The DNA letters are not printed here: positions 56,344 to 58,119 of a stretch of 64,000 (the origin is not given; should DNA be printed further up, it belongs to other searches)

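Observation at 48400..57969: Two Tat-exported BBE/VAO-type flavoproteins near a periplasmic diheme cytochrome c: a possible flavocytochrome-style periplasmic dehydrogenase system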

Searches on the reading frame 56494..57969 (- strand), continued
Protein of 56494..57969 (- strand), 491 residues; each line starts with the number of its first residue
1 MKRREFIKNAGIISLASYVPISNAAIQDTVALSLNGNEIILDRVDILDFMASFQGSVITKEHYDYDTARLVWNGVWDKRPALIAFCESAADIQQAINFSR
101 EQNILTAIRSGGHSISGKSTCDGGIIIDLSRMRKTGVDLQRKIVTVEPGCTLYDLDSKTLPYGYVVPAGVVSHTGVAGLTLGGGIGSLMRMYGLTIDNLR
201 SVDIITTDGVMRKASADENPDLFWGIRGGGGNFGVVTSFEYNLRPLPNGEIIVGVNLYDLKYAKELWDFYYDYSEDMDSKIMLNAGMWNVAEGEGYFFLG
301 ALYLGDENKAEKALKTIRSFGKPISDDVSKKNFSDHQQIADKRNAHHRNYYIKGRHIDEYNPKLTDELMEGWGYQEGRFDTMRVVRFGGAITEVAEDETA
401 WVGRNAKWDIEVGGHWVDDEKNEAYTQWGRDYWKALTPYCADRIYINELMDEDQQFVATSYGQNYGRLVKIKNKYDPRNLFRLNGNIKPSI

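Call 12: find_encoding_contigs(protein=P0017, flank=10000, max_places=3)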
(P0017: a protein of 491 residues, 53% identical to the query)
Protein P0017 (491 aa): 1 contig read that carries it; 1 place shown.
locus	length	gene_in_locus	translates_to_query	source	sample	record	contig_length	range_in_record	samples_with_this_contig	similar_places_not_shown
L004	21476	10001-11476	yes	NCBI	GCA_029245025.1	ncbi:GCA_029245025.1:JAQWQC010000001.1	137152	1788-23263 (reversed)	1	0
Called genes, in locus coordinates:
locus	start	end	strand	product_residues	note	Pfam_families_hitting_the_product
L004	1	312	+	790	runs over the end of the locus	PF07715:Plug, PF00593:TonB_dep_Rec_b-barrel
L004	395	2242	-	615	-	PF00753:Lactamase_B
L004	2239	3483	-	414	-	PF06206:CpeT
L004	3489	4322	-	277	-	PF01557:FAA_hydrolase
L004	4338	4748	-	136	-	PF01042:Ribonuc_L-PSP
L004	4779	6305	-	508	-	PF07519:Tannase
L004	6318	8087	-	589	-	PF00753:Lactamase_B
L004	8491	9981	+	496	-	PF01565:FAD_binding_4, PF08031:BBE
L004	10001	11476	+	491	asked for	PF01565:FAD_binding_4, PF08031:BBE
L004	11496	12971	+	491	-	PF01565:FAD_binding_4, PF08031:BBE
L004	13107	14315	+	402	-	PF13489:Methyltransf_23, PF01209:Ubie_methyltran, PF05175:MTS, PF13847:Methyltransf_31, PF08241:Methyltransf_11, PF08242:Methyltransf_12, PF13649:Methyltransf_25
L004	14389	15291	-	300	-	PF03446:NAD_binding_2, PF14833:NAD_binding_11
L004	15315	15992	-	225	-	PF01177:Asp_Glu_race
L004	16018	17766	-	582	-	PF02129:Peptidase_S15, PF08530:PepX_C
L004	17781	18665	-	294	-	PF03446:NAD_binding_2, PF03807:F420_oxidored (weak), PF14833:NAD_binding_11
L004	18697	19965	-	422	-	PF01042:Ribonuc_L-PSP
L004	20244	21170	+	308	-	PF00126:HTH_1, PF03466:LysR_substrate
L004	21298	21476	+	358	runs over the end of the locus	PF00296:Bac_luciferase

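Call 14: find_encoding_contigs(protein=P0022, flank=10000, max_places=2)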
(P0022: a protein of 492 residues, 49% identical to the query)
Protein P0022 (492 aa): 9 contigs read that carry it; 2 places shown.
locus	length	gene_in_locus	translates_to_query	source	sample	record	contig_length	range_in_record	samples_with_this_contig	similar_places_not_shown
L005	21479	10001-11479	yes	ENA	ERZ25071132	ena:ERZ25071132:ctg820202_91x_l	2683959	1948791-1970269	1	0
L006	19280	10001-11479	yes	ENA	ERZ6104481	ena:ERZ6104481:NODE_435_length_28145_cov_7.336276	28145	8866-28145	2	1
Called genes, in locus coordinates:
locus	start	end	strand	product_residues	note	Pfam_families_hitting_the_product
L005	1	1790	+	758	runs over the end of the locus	PF07715:Plug, PF00593:TonB_dep_Rec_b-barrel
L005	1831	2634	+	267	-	PF00106:adh_short, PF08659:KR (weak), PF13561:adh_short_C2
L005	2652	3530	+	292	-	PF05721:PhyH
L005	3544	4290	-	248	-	PF00106:adh_short, PF13561:adh_short_C2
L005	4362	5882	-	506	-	PF01946:Thi4 (faint), PF00890:FAD_binding_2, PF01266:DAO, PF01494:FAD_binding_3 (faint), PF03486:HI0933_like (faint), PF07992:Pyr_redox_2 (weak), PF12831:FAD_oxidored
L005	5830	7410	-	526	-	PF07992:Pyr_redox_2 (faint), PF00890:FAD_binding_2, PF01134:GIDA (faint), PF01266:DAO (faint), PF03486:HI0933_like, PF12831:FAD_oxidored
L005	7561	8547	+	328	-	PF12973:Cupin_7 (faint)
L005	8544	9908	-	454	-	PF07690:MFS_1, PF03137:OATP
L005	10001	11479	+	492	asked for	PF01565:FAD_binding_4, PF08031:BBE (weak)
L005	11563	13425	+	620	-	PF00753:Lactamase_B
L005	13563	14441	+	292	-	PF08894:DUF1838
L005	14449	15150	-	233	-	PF02798:GST_N, PF13417:GST_N_3 (weak), PF13409:GST_N_2, PF00043:GST_C, PF14497:GST_C_3 (weak), PF13410:GST_C_2 (weak)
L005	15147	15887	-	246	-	PF13409:GST_N_2, PF13417:GST_N_3 (weak)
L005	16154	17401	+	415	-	PF04389:Peptidase_M28 (weak), PF01546:Peptidase_M20, PF07687:M20_dimer (weak)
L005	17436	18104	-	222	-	-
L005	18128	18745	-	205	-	-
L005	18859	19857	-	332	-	-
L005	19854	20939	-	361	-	PF13519:VWA_2 (weak)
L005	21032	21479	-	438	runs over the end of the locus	-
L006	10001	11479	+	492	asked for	PF01565:FAD_binding_4, PF08031:BBE (weak)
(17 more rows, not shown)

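Call 15: find_encoding_contigs(protein=P0054, flank=10000, max_places=2)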
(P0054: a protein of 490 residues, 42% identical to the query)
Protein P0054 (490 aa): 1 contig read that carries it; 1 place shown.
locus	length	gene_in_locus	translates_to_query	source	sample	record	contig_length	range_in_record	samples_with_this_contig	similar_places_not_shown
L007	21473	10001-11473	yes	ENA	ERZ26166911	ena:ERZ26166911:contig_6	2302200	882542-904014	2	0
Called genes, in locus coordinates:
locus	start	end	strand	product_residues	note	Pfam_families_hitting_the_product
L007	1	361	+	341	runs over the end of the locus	PF00550:PP-binding, PF00975:Thioesterase, PF12697:Abhydrolase_6 (weak)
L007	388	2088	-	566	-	PF00668:Condensation, PF00501:AMP-binding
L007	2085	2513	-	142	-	PF00668:Condensation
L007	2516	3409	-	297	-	PF13489:Methyltransf_23, PF13847:Methyltransf_31, PF08241:Methyltransf_11, PF08242:Methyltransf_12, PF13649:Methyltransf_25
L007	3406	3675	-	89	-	PF00550:PP-binding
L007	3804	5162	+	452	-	PF05598:DUF772, PF01609:DDE_Tnp_1, PF13751:DDE_Tnp_1_6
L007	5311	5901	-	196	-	PF00903:Glyoxalase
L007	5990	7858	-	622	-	PF00753:Lactamase_B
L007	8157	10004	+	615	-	PF00753:Lactamase_B (weak)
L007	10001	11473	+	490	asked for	PF01565:FAD_binding_4, PF08031:BBE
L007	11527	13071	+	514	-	PF03486:HI0933_like, PF07992:Pyr_redox_2, PF00890:FAD_binding_2, PF01134:GIDA (faint), PF01266:DAO, PF12831:FAD_oxidored, PF13738:Pyr_redox_3 (faint)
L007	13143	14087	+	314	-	-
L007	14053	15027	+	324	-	PF03781:FGE-sulfatase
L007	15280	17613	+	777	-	PF02515:CoA_transf_3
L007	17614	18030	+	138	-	PF07045:DUF1330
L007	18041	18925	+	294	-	PF09290:AcetDehyd-dimer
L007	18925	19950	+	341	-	PF00682:HMGL-like, PF07836:DmpG_comm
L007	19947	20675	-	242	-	PF00106:adh_short, PF01370:Epimerase, PF08659:KR (weak), PF13460:NAD_binding_10, PF13561:adh_short_C2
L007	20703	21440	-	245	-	PF09339:HTH_IclR, PF12802:MarR_2 (faint), PF01614:IclR_C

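Call 17: find_related_loci(query=A1, collection=genome_contigs, flank=10000)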
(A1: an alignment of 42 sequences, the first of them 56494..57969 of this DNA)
Query A1 (491 aa) in genome_contigs; peptide patterns used: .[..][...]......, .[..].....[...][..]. (x = any residue, [..] = any of these).
600 stretches matched a pattern (row limit reached: there are more); 599 encode a relative of the query (tblastn E <= 1e-3); the best 80 are kept; 80 distinct loci.
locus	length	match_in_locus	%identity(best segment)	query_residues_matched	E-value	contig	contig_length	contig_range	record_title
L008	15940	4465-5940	79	1-491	0e+0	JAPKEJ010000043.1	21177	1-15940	MAG: Porticoccaceae bacterium isolate ANT-113 NODE_1117_length_21177_cov_77.476801, whole genome shotgun sequence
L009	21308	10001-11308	40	53-489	4e-109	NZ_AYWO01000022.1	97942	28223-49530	Mesorhizobium sp. LNHC252B00 scaffold0022, whole genome shotgun sequence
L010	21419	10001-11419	39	26-489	1e-104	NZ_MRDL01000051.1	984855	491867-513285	Rhizobium leguminosarum bv. viciae USDA 2370 scaffold8, whole genome shotgun sequence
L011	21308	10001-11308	38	53-489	2e-104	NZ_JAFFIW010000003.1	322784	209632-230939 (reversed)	Mesorhizobium sp. dw_380 3, whole genome shotgun sequence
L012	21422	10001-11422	38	26-490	7e-104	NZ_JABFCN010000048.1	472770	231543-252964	Rhizobium sophorae strain CCBAU 03386 platanus_K_25_97_48, whole genome shotgun sequence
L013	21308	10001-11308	38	53-489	8e-103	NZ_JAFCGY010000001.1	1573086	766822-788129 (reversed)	Mesorhizobium caraganae strain LMG 24397 NODE_1_length_1573086_cov_16.856127, whole genome shotgun sequence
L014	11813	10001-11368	38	44-489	2e-101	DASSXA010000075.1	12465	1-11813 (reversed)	MAG TPA_asm: Gaiellaceae bacterium isolate SMAG_U638 k141_143143, whole genome shotgun sequence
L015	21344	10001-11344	39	52-489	4e-101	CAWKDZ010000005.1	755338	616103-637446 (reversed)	MAG: uncultured Actinomycetes bacterium isolate MFD02360.bin.1.316 genome assembly, contig: contig_5752, whole genome sh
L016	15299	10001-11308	39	53-490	1e-100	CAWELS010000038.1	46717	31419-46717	MAG: Bryobacterales bacterium isolate MFD05684.bin.2.124 genome assembly, contig: contig_52996, whole genome shotgun seq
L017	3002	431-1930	38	1-491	6e-103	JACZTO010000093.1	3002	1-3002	MAG: Proteobacteria bacterium isolate B13T1B5 B13T1B5_NODE68362, whole genome shotgun sequence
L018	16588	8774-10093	40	52-489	1e-99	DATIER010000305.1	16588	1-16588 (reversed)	MAG TPA_asm: Gaiellaceae bacterium isolate SMAG_U16374 k141_980555, whole genome shotgun sequence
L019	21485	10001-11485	37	1-490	2e-99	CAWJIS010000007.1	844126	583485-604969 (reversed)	MAG: uncultured Gammaproteobacteria bacterium isolate MFD05377.bin.1.66 genome assembly, contig: contig_67133, whole gen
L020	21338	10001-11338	37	53-490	5e-99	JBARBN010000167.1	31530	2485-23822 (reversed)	MAG: Nitrospirota bacterium isolate MFD05764_ilm_asm_bin136 k127_241889, whole genome shotgun sequence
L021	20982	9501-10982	36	4-489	1e-98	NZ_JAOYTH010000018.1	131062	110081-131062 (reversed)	Pararhizobium sp. YC-54 YC.54_ctg018, whole genome shotgun sequence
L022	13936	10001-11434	35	22-490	3e-98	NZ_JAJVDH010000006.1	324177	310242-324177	Pontibacter vulgaris strain NBU2972 Scaffold5_1, whole genome shotgun sequence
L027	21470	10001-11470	39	1-490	1e-96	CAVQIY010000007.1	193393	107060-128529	MAG: uncultured Gammaproteobacteria bacterium isolate MFD09779.bin.2.180 genome assembly, contig: contig_47614, whole ge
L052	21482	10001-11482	38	1-490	1e-91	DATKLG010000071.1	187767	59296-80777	MAG TPA_asm: Steroidobacteraceae bacterium isolate SMAG_U14679 k141_4259438, whole genome shotgun sequence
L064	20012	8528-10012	36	1-491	6e-90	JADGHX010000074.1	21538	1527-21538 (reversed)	MAG: Steroidobacteraceae bacterium isolate HOG51 NODE_1306_length_21538_cov_11.140072, whole genome shotgun sequence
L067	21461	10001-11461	39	1-490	1e-89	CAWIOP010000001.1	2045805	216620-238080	MAG: uncultured Gammaproteobacteria bacterium isolate MFD01561.bin.2.37 genome assembly, contig: contig_15434, whole gen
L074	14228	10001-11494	37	1-489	2e-89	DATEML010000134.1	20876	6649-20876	MAG TPA_asm: Steroidobacteraceae bacterium isolate SMAG_U8941 k141_255184, whole genome shotgun sequence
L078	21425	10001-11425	37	14-490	9e-89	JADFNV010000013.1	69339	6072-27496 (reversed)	MAG: Proteobacteria bacterium isolate B65T1B8 B65T1B8_NODE502, whole genome shotgun sequence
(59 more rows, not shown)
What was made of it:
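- Tried and rejected: Genome_contigs scan with the BBE alignment (call 17).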

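Call 71: list_cluster_members(proteins=[window:56494-57969:-, window:53651-54277:+, window:15102-16892:+, window:4203-5117:+])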
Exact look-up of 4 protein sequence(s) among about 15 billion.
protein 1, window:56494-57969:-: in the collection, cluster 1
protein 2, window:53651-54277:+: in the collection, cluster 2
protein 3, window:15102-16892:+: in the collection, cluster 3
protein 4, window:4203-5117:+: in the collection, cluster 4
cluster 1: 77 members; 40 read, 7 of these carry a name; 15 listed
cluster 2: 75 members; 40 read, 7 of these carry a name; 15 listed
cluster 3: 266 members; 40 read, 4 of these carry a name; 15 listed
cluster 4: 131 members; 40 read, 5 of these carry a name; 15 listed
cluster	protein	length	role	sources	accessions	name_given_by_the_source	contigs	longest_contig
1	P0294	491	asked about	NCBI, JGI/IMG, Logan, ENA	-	hypothetical protein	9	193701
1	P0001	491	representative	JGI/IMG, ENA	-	FAD/FMN-containing dehydrogenase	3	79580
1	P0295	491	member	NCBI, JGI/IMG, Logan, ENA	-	FAD/FMN-containing dehydrogenase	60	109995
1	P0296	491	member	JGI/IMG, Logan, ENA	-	hypothetical protein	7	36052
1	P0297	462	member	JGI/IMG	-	hypothetical protein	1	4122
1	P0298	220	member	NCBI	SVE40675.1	uncharacterized protein METZ01_LOCUS493529, partial [marine metagenome]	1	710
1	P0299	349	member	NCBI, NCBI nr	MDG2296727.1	MAG: BBE domain-containing protein, partial [Gammaproteobacteria bacterium] | BBE domain-containing protein [Gammaproteobacteria bacterium]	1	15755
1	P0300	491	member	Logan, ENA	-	-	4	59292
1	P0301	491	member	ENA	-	-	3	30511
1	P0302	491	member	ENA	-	-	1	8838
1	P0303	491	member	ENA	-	-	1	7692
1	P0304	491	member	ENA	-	-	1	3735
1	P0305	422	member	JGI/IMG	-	-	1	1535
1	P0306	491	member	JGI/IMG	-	-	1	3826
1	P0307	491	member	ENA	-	-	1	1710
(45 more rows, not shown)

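Call 72: predict_structure(alignment_id=A1)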
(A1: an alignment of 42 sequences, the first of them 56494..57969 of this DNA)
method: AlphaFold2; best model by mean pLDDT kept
length: 491 residues; sequences in the alignment: 42
mean_pLDDT: 89.1   pTM: 0.88
mean pLDDT of the five models: 89.1, 87.9, 85.9, 85.7, 84.6
residues with pLDDT >= 90: 350; 70-90: 103; 50-70: 16; < 50: 22
segments of 3 or more residues with pLDDT < 50: 1-21
pLDDT, mean of each block of 10 residues (from residue 1): 44 41 76 96 96 94 93 91 97 98 94 78 96 95 95 85 77 72 89 94 97 98 95 95 90 94 95 92 92 89 90 91 93 83 77 93 94 90 93 93 93 92 95 95 87 91 95 96 88 88
secondary structure, 60 per line:
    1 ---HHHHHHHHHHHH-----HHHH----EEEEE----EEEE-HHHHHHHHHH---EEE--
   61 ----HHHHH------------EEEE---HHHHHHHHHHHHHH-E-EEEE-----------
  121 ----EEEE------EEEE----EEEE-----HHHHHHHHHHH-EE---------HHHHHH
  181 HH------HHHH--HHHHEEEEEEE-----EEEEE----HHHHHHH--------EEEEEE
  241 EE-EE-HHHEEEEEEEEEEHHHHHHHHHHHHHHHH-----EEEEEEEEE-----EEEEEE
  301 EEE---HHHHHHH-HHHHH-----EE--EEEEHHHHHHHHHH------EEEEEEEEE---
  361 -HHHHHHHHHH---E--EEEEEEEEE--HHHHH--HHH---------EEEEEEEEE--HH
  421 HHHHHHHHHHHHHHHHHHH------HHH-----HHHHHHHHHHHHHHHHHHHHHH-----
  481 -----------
elements in order: H4-15 H21-24 E29-33 E38-41 H43-52 E56-58 H65-69 E82-85 H89-102 E106-109 E125-128 E135-138 E143-146 H152-162 H175-182 H189-192 H195-198 E199-205 E211-215 H220-226 E235-242 E250-259 H260-275 E281-289 E295-303 H307-313 H315-319 E329-332 H333-342 E349-357 H362-371 E378-386 H389-393 E408-416 H419-439 H454-475
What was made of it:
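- Checked: Residues 1-21 are disordered in the model (call 72).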

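Call 74: fold_search(model_id=the predicted structure, library=pdb)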
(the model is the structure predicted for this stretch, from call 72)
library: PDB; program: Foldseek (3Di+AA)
matches with E <= 10: 883; with E <= 0.001: 307
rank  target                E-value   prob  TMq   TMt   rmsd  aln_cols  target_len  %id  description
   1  6fyc_A                1.6e-45  1.00  0.84  0.91   2.4       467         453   36  The crystal structure of EncM L144M mutant complex with dioxygen under 15 bars O2 pressure (released 2018-05-02)
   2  6fyg_A                1.1e-44  1.00  0.84  0.90   2.5       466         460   35  The crystal structure of EncM V135T mutant (released 2018-05-02)
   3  6fye_A                1.7e-44  1.00  0.85  0.91   2.3       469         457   35  The crystal structure of EncM H138T mutant (released 2018-05-02)
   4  4xlo_A                2.3e-44  1.00  0.84  0.90   2.6       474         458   35  Crystal Structure of EncM (crystallized with 4 mM NADPH) (released 2015-01-28)
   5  6fyf_A                2.4e-44  1.00  0.84  0.91   2.4       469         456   35  The crystal structure of EncM V135M mutant (released 2018-05-02)
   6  6fyb_A                7.0e-44  1.00  0.85  0.91   2.4       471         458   35  The crystal structure of EncM L144M mutant (released 2018-05-02)
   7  6fyd_A                1.2e-43  1.00  0.84  0.91   2.4       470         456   35  The crystal structure of EncM T139V mutant (released 2018-05-02)
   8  3w8w_B                1.2e-43  1.00  0.84  0.90   2.6       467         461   35  The crystal structure of EncM (released 2013-10-30)
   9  3w8w_A                1.5e-43  1.00  0.83  0.89   2.5       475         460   34  The crystal structure of EncM (released 2013-10-30)
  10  6fy8                  2.1e-43  1.00  0.85  0.92   2.4       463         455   35  The crystal structure of EncM bromide soak (released 2018-05-02)
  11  2bvf_A                1.5e-34  1.00  0.82  0.89   2.4       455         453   26  Crystal structure of 6-hydoxy-D-nicotine oxidase from Arthrobacter nicotinovorans. Crystal Form 3 (P1) (released 2005-08-17)
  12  9r43_A                2.6e-33  1.00  0.79  0.88   2.9       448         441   23  FAD-dependent oxidoreductase McrA (released 2025-12-10)
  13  6eo4_A                2.7e-33  1.00  0.81  0.86   3.0       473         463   21  Physcomitrella patens BBE-like 1 wild-type (released 2018-04-18)
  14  6eo5_A                1.2e-32  1.00  0.81  0.85   3.1       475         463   21  Physcomitrella patens BBE-like 1 variant D396N (released 2018-04-18)
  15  6eo5_B                3.0e-32  1.00  0.80  0.85   3.1       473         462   21  Physcomitrella patens BBE-like 1 variant D396N (released 2018-04-18)
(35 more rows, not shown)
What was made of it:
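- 56494..57969 (-): BBE2: Tat-signal, His-flavinylated BBE/EncM-like flavoprotein (491 aa). AF2 model has pLDDT 89; Foldseek top hits are EncM (TM 0.84-0.91) and then 6-HDNO (calls 72, 74).
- The AF2 model (pLDDT 89) matches EncM at TM 0.84-0.91 and then 6-HDNO (calls 72, 74). PDB entry titles agree: BBE G164A is a dehydrogenase and Phl p 4 I153V is an oxidase (call 74).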
